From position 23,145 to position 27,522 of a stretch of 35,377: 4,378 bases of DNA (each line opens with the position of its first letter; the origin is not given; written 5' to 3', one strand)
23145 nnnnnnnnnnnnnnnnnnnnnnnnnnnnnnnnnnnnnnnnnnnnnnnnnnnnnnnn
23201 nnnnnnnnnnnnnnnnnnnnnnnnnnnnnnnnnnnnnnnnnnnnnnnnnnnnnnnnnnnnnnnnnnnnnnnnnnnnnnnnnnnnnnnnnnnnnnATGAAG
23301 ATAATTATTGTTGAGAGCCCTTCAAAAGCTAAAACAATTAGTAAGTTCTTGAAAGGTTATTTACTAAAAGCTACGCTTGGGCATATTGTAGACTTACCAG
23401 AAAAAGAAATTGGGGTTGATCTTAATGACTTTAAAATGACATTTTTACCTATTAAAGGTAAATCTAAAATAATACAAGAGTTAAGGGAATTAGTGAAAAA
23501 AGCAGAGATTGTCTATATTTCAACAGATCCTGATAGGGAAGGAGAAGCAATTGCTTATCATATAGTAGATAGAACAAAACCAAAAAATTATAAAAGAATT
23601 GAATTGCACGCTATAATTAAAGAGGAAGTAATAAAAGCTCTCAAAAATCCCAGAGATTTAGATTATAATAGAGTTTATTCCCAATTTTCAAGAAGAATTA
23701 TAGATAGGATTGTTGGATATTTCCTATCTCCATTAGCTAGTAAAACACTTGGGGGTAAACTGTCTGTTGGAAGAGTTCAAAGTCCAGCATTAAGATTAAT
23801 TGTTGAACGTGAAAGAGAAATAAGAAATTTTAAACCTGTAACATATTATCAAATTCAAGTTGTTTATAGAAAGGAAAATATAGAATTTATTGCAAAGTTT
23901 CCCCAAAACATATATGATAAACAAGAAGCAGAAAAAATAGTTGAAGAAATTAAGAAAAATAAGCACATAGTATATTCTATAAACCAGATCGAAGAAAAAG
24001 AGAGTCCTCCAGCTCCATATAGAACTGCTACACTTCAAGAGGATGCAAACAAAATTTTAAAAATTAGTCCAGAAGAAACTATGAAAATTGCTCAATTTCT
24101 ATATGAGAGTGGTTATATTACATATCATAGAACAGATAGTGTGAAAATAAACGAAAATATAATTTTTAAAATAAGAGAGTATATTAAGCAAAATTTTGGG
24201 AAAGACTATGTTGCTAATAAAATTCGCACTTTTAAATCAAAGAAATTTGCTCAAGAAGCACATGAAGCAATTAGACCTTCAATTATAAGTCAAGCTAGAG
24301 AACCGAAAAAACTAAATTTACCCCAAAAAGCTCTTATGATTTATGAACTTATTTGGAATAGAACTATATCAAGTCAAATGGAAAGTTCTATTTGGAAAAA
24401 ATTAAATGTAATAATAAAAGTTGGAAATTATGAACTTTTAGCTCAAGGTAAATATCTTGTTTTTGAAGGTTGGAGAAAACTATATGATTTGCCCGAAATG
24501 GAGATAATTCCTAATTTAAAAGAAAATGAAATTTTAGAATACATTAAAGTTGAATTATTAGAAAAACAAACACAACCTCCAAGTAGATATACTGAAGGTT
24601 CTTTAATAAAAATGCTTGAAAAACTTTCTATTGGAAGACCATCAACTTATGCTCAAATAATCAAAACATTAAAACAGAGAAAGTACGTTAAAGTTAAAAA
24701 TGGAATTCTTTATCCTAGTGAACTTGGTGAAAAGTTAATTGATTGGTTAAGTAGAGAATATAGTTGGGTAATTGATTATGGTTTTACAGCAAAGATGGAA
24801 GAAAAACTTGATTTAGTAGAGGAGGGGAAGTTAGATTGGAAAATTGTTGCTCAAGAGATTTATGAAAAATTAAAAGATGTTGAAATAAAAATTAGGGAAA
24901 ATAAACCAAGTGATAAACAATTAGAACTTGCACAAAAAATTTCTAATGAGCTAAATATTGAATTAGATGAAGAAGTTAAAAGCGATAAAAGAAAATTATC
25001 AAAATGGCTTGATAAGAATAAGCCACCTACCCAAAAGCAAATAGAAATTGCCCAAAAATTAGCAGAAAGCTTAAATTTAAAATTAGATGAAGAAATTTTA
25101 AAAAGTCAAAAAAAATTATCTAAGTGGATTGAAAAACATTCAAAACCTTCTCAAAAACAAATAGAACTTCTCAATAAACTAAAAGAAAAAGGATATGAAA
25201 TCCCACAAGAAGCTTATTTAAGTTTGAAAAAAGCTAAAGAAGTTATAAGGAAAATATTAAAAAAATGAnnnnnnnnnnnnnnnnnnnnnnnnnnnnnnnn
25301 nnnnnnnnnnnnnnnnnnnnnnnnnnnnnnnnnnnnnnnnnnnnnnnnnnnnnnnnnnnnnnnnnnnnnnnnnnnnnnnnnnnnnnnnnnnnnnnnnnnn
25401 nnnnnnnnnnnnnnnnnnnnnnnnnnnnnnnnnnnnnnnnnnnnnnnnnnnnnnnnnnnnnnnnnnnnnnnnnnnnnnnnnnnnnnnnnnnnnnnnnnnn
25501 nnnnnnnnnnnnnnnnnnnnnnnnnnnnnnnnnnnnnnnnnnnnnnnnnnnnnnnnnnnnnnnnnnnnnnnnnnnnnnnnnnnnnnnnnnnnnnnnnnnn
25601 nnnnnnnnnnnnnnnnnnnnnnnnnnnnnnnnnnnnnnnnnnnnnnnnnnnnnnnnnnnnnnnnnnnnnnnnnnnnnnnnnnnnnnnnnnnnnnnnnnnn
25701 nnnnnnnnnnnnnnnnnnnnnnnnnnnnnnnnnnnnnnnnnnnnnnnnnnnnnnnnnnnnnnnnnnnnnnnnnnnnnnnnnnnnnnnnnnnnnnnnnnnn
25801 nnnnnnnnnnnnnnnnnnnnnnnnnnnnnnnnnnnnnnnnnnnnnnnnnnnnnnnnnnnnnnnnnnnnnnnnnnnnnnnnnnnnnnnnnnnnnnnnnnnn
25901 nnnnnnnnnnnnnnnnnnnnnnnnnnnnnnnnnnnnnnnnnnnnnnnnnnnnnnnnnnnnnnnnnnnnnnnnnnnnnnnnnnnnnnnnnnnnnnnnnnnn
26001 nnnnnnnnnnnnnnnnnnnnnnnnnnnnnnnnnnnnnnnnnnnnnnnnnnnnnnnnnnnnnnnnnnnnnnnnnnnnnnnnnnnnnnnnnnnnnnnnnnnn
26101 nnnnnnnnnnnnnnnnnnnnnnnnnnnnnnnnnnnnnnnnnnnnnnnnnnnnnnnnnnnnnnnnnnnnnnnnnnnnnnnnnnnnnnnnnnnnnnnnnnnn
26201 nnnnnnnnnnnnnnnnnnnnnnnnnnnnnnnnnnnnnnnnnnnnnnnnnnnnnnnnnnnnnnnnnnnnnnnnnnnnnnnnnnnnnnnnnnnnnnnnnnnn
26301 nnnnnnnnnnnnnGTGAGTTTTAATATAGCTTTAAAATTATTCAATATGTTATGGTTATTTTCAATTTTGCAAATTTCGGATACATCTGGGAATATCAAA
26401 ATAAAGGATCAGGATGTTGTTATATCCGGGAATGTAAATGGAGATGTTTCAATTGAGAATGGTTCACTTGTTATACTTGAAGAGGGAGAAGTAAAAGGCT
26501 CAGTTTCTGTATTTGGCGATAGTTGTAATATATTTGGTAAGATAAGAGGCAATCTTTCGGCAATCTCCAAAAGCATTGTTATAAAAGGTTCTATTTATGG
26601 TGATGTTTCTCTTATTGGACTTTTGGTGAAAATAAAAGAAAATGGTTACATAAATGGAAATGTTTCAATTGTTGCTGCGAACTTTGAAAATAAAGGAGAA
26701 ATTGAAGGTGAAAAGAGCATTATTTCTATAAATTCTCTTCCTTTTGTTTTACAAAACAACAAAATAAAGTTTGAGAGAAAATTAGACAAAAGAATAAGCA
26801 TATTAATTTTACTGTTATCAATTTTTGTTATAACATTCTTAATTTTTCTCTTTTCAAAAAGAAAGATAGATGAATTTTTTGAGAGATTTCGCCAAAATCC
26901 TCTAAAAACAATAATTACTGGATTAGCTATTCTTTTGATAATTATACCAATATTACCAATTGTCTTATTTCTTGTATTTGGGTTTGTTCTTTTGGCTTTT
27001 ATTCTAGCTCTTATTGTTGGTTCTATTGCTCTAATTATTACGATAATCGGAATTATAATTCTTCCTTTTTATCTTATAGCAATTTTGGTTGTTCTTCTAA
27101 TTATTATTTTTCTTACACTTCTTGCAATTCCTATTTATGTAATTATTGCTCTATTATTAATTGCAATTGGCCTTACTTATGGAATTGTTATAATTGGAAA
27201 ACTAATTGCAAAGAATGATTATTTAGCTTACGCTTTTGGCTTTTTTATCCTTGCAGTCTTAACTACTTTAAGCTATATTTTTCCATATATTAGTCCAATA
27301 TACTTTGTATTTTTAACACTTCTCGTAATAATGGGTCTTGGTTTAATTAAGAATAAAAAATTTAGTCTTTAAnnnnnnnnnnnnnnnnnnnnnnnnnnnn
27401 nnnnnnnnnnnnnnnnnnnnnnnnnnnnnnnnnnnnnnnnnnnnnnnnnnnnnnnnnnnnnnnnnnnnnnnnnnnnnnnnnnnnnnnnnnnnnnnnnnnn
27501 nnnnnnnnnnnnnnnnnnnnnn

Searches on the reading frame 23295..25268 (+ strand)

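Call 8: search_protein_families(library=ncbifam, proteins=[window:23295-25268:+])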
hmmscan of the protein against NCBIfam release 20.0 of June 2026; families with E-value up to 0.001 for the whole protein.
window:23295-25268:+ (657 aa): 12 families
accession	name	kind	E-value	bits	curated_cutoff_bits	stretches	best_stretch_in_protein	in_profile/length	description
TIGR01051.1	topA_bact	equivalog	1.7e-167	559.2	456.4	1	4-563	2-608/632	type I DNA topoisomerase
NF004966.0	PRK06319.1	equivalog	5.8e-128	428.3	868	2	206-530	235-577/862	DNA topoisomerase I/SWI domain fusion protein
NF006451.0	PRK08780.1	equivalog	1.3e-117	394.2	1265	1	2-529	4-572/824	DNA topoisomerase I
TIGR01054.1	rgy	equivalog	4.4e-91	306.1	471.7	1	53-528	702-1171/1172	reverse gyrase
TIGR01057.1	topA_arch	equivalog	1.5e-86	291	458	1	27-548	45-582/618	DNA topoisomerase I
NF005555.0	PRK07220.1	equivalog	4.5e-80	269.9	635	1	55-537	83-572/740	DNA topoisomerase I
NF005829.0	PRK07726.1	subfamily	7e-76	256.3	597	1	47-589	70-647/669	DNA topoisomerase 3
NF004438.0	PRK05776.1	equivalog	2.3e-73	247.5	793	1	57-626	91-651/677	DNA topoisomerase I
NF011532.0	PRK14973.1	equivalog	5.1e-66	223.1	930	1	56-553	83-586/936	DNA topoisomerase I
TIGR01056.1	topB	subfamily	9.2e-64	216.1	515.75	1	47-595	62-661/706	DNA topoisomerase III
NF006032.0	PRK08173.1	equivalog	1e-35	122.8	1058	1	51-535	76-610/863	DNA topoisomerase III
NF011313.0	PRK14724.1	equivalog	5.8e-17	60.8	1088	1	157-525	201-620/988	DNA topoisomerase III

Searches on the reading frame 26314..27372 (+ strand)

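Call 63: search_protein_families(library=pfam, proteins=[window:26314-27372:+], max_evalue=0.0001)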
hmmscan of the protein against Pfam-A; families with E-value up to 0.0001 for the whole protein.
window:26314-27372:+ (352 aa): 1 family
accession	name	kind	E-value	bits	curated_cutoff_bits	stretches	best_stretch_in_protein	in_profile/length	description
PF04519.19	Bactofilin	-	2e-10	41.3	27.9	1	23-83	8-64/98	Polymer-forming cytoskeletal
